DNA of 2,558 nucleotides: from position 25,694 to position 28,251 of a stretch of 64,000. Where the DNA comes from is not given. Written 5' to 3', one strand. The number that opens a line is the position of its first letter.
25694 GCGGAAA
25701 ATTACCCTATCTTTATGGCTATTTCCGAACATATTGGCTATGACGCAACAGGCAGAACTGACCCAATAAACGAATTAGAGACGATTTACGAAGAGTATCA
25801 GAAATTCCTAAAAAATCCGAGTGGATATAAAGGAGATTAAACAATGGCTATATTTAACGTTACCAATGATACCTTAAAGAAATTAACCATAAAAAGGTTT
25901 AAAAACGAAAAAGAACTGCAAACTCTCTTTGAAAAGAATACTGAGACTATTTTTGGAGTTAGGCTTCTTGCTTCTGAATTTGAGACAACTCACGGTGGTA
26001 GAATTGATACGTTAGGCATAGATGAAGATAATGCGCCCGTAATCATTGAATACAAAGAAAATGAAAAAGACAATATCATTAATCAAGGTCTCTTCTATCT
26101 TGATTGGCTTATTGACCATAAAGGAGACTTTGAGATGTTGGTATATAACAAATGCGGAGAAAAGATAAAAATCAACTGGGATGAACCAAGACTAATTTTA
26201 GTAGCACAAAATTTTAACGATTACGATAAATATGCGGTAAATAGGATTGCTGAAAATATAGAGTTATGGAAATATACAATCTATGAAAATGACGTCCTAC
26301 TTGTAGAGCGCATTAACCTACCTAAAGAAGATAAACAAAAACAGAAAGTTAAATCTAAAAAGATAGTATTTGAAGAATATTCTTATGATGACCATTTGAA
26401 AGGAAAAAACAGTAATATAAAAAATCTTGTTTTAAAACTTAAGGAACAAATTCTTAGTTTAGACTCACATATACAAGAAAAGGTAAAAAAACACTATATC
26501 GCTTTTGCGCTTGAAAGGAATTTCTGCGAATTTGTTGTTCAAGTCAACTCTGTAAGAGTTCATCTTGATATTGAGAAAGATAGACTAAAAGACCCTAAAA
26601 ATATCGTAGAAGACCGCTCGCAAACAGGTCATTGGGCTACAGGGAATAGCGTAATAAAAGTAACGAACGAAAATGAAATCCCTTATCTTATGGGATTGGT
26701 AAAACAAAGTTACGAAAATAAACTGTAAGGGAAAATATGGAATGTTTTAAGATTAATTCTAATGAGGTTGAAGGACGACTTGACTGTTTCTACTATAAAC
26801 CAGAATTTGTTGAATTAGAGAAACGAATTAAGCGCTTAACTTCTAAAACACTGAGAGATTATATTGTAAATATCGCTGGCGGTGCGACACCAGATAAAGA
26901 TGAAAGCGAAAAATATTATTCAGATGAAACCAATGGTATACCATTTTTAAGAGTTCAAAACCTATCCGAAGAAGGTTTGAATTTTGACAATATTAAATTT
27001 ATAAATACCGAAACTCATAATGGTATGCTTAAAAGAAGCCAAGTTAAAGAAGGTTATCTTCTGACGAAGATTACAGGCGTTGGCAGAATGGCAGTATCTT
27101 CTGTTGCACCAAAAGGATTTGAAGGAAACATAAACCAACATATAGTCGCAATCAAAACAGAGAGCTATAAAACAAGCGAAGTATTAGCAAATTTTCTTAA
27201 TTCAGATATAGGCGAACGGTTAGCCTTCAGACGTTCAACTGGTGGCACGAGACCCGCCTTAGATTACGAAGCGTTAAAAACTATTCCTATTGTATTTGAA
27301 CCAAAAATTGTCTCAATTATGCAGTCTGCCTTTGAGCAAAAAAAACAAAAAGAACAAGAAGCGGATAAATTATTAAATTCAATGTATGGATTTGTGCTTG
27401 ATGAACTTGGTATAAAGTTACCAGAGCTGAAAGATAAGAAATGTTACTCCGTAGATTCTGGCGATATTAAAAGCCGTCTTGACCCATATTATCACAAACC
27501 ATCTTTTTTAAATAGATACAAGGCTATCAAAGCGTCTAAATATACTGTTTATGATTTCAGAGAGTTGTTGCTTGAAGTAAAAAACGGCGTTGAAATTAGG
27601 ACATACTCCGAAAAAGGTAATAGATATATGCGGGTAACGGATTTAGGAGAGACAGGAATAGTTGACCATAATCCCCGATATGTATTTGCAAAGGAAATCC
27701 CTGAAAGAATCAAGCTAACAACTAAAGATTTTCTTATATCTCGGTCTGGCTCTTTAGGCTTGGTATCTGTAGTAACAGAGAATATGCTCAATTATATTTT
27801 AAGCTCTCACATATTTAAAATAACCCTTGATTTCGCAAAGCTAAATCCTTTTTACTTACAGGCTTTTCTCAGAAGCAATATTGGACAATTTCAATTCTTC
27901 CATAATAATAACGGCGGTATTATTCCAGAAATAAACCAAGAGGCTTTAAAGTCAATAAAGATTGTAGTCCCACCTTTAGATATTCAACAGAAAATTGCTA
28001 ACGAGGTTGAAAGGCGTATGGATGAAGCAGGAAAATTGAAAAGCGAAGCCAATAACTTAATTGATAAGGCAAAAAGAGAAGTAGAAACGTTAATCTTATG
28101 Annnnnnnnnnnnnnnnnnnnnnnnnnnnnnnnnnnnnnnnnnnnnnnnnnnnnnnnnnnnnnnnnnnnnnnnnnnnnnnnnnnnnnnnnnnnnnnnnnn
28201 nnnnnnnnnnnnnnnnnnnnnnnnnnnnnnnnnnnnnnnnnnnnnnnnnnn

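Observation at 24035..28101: Atypical RM module: nuclease::methyltransferase fusion, embedded NucS-like nuclease, HsdS, with no HsdR helicase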

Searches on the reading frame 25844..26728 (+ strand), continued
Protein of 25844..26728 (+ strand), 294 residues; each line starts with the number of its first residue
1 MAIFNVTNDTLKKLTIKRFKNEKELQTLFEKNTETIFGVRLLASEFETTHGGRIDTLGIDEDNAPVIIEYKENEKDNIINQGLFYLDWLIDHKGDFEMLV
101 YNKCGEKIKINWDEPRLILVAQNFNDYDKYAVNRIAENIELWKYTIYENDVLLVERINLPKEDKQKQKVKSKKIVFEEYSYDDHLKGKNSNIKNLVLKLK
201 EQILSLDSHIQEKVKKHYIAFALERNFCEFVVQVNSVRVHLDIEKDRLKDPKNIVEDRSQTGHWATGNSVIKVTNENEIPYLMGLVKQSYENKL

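Call 66: get_annotated_region(hit=H1, flank=6000)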
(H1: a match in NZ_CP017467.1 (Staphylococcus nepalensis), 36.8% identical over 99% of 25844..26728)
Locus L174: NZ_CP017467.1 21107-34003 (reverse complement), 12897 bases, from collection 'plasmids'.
description: Staphylococcus nepalensis strain JS11 plasmid pSNJS1101, complete sequence
organism: Staphylococcus nepalensis (NCBI taxid 214473)
taxonomy: Bacteria; Bacillota; Bacilli; Bacillales; Staphylococcaceae; Staphylococcus; Staphylococcus nepalensis
host: -; source: cell culture,Korean fermented food; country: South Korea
typing (MOB-suite, as given by PLSDB): non-mobilizable; replicon rep_cluster_1017,rep_cluster_1110,rep_cluster_765
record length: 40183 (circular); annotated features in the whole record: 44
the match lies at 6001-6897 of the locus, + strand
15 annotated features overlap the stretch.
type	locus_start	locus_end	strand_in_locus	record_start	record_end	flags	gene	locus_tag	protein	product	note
CDS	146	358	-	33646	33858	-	-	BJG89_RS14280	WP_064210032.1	hypothetical protein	-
CDS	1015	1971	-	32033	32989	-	-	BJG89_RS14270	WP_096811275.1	replication initiator protein A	-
CDS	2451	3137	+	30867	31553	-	-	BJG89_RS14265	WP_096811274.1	DUF536 domain-containing protein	-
CDS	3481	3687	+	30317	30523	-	-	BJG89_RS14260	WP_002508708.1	hypothetical protein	-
CDS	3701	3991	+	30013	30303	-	-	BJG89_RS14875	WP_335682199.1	thiamine pyrophosphate-dependent enzyme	-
CDS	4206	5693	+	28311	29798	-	-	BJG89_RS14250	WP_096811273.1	aldehyde dehydrogenase family protein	-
CDS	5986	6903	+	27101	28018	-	-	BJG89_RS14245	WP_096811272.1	DUF5655 domain-containing protein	-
CDS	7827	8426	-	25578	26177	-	-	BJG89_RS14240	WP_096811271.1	hypothetical protein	-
CDS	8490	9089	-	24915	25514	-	-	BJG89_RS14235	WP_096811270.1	hypothetical protein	-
CDS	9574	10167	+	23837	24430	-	-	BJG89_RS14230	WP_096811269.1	hypothetical protein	-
CDS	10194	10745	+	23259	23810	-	-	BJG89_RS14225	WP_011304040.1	recombinase family protein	GO:0006310 - DNA recombination [Evidence IEA]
CDS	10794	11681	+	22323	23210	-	-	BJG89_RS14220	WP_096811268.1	LysR family transcriptional regulator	-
CDS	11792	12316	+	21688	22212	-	-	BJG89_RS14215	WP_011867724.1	acyl-CoA thioesterase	-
CDS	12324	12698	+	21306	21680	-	-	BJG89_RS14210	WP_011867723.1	hypothetical protein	-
CDS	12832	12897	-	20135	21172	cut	-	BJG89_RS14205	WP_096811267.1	2,3-butanediol dehydrogenase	-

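Call 67: get_annotated_region(hit=H11, flank=6000)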
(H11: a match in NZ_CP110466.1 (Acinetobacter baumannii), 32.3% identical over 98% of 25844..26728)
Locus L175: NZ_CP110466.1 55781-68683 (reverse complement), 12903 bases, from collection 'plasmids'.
description: Acinetobacter baumannii strain RBH2 plasmid pRBH2-4, complete sequence
organism: Acinetobacter baumannii (NCBI taxid 470)
taxonomy: Bacteria; Pseudomonadota; Gammaproteobacteria; Moraxellales; Moraxellaceae; Acinetobacter; Acinetobacter baumannii
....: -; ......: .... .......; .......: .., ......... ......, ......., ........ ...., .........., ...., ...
typing (MOB-suite, as given by PLSDB): mobilizable; replicon rep_cluster_718; relaxase MOBP
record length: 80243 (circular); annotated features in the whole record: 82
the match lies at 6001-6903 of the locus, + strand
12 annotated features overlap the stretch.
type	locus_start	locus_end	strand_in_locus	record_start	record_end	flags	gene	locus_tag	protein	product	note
CDS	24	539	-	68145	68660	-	-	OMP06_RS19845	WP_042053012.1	hypothetical protein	-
CDS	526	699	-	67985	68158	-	-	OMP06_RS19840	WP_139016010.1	cob(I)yrinic acid a,c-diamide adenosyltransferase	-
CDS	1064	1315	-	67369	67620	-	-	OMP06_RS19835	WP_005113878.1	hypothetical protein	-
CDS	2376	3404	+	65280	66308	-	-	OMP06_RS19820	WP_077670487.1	IS701-like element ISAba11 family transposase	-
CDS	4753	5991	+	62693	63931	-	-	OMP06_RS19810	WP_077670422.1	restriction endonuclease subunit S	-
CDS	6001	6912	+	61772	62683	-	-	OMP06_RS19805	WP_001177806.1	DUF5655 domain-containing protein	-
CDS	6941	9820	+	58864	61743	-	-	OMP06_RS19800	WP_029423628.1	type I restriction endonuclease subunit R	-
CDS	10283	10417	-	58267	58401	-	-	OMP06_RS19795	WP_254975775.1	hypothetical protein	-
CDS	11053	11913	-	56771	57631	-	-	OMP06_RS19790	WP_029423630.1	hypothetical protein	-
CDS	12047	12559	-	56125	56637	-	-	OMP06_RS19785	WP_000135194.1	hypothetical protein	-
CDS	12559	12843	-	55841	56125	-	-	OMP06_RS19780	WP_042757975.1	hypothetical protein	-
CDS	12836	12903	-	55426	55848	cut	-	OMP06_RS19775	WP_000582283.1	hypothetical protein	-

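Call 68: get_annotated_region(hit=H7, flank=6000)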
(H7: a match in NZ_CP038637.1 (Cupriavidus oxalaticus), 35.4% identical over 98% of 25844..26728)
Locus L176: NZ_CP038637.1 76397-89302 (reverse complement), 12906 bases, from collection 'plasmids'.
description: Cupriavidus oxalaticus strain X32 plasmid unnamed2, complete sequence
organism: Cupriavidus oxalaticus (NCBI taxid 96344)
taxonomy: Bacteria; Pseudomonadota; Betaproteobacteria; Burkholderiales; Burkholderiaceae; Cupriavidus; Cupriavidus oxalaticus
host: -; source: whole organism,sewage sludge; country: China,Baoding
typing (MOB-suite, as given by PLSDB): non-mobilizable
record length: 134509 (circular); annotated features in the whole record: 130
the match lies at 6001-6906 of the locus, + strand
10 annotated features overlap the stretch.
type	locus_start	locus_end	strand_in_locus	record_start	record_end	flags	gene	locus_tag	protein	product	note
CDS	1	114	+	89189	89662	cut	-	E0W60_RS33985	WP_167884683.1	hypothetical protein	-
CDS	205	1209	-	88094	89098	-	-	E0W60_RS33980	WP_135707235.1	replication protein RepA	-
CDS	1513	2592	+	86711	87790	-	-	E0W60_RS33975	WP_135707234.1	hypothetical protein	-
CDS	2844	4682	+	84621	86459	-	-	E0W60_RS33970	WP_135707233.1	class I SAM-dependent DNA methyltransferase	-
CDS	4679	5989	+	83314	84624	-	-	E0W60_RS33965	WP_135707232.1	restriction endonuclease subunit S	GO:0006304 - DNA modification [Evidence IEA]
CDS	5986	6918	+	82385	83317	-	-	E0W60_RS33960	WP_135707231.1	DUF5655 domain-containing protein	-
CDS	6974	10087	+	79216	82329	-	-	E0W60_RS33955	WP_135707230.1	DEAD/DEAH box helicase family protein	-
CDS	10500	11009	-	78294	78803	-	-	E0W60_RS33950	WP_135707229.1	DUF3800 domain-containing protein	-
CDS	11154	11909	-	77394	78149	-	istB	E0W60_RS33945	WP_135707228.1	IS21-like element ISRme9 family helper ATPase IstB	-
CDS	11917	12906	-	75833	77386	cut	istA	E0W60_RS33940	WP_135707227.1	IS21 family transposase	-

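Call 71: search_protein_families(library=phrogs, proteins=[window:25844-26728:+], max_evalue=0.001)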
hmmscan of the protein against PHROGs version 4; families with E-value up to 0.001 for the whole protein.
window:25844-26728:+ (294 aa): 0 families

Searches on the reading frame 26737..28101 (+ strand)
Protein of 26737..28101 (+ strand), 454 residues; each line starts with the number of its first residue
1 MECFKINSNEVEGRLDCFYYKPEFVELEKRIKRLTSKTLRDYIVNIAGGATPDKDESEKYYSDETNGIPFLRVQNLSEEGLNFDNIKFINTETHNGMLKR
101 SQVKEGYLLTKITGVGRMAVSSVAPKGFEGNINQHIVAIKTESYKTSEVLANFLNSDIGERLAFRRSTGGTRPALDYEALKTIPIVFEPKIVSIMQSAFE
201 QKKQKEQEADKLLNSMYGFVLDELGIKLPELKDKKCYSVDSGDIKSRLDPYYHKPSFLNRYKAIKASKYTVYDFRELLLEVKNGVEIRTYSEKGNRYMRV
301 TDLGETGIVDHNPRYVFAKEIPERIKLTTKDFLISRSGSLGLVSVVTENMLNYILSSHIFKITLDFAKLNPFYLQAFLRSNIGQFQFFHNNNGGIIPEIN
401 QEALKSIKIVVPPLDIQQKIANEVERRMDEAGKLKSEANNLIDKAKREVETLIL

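Call 3: search_protein_families(library=pfam, proteins=[window:26737-28101:+], max_evalue=0.01)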
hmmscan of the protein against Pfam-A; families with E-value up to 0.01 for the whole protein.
window:26737-28101:+ (454 aa): 1 family
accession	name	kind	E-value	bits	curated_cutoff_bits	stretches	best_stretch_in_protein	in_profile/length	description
PF01420.25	Methylase_S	-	5.2e-15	56.5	22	1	328-422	58-147/168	Type I restriction modification DNA specificity domain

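Call 4: search_protein_families(library=ncbifam, proteins=[window:26737-28101:+], max_evalue=0.01)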
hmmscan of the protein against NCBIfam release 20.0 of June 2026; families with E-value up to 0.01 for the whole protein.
window:26737-28101:+ (454 aa): 2 families
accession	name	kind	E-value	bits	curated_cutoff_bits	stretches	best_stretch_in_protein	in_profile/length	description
NF047740.1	antiphage_MADS5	equivalog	4e-40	138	400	2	245-451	15-221/461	methylation-associated defense system restriction endonuclease subunit S MAD5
NF007278.0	PRK09737.1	equivalog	2.3e-15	56.3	662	2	266-441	218-399/461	type I restriction-modification system specificity subunit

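Call 6: search_protein_families(library=padloc, proteins=[window:26737-28101:+], max_evalue=0.01)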
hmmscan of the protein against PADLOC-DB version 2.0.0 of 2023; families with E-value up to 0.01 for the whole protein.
window:26737-28101:+ (454 aa): 104 families (the best 25 are shown)
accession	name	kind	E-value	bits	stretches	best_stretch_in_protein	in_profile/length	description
PDLC03120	Specificity_I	-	2.7e-39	133.7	1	5-453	14-450/515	Type I specificity subunit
PDLC03095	Specificity_I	-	6.4e-39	132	2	97-453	105-460/473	Type I specificity subunit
PDLC03069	Specificity_I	-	2.1e-34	117.3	2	287-433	214-363/387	Type I specificity subunit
PDLC03169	Specificity_I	-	3.9e-33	113.5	2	265-440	217-398/461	Type I specificity subunit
PDLC03100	Specificity_I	-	1e-30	105.5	2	225-436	190-371/392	Type I specificity subunit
PDLC03105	Specificity_I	-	3.9e-30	103.7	2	291-447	265-421/448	Type I specificity subunit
PDLC03148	Specificity_I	-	4.2e-29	99.6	1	100-453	88-448/453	Type I specificity subunit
PDLC03072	Specificity_I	-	8.6e-28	95.6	2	283-445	255-421/448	Type I specificity subunit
PDLC03086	Specificity_I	-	1.7e-27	94.5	2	288-424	31-170/458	Type I specificity subunit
PDLC03179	Specificity_I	-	3e-27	93.8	2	287-437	417-568/589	Type I specificity subunit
PDLC03107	Specificity_I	-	1.1e-25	88.6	2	126-434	83-369/392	Type I specificity subunit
PDLC03089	Specificity_I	-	1.7e-25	88.1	2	290-424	28-165/446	Type I specificity subunit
PDLC03178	Specificity_I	-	8.1e-25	86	2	288-423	243-380/411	Type I specificity subunit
PDLC03084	Specificity_I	-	1.4e-24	85.2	2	290-426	221-359/392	Type I specificity subunit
PDLC04137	mad5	-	9e-24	82.4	2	287-444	24-179/392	mads_5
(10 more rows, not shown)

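Call 80: search_solved_structures(query=window:26737-28101:+, max_evalue=0.001)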
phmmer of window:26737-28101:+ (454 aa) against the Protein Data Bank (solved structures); distinct sequences matched with E-value up to 0.001: 2.
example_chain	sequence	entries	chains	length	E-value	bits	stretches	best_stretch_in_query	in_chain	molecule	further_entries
1yf2_A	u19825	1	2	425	0.00011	24.5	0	333-453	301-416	Type I restriction-modification enzyme, S subunit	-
2y7c_A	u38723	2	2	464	0.00021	23.6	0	269-447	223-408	TYPE-1 RESTRICTION ENZYME ECOKI SPECIFICITY PROTEIN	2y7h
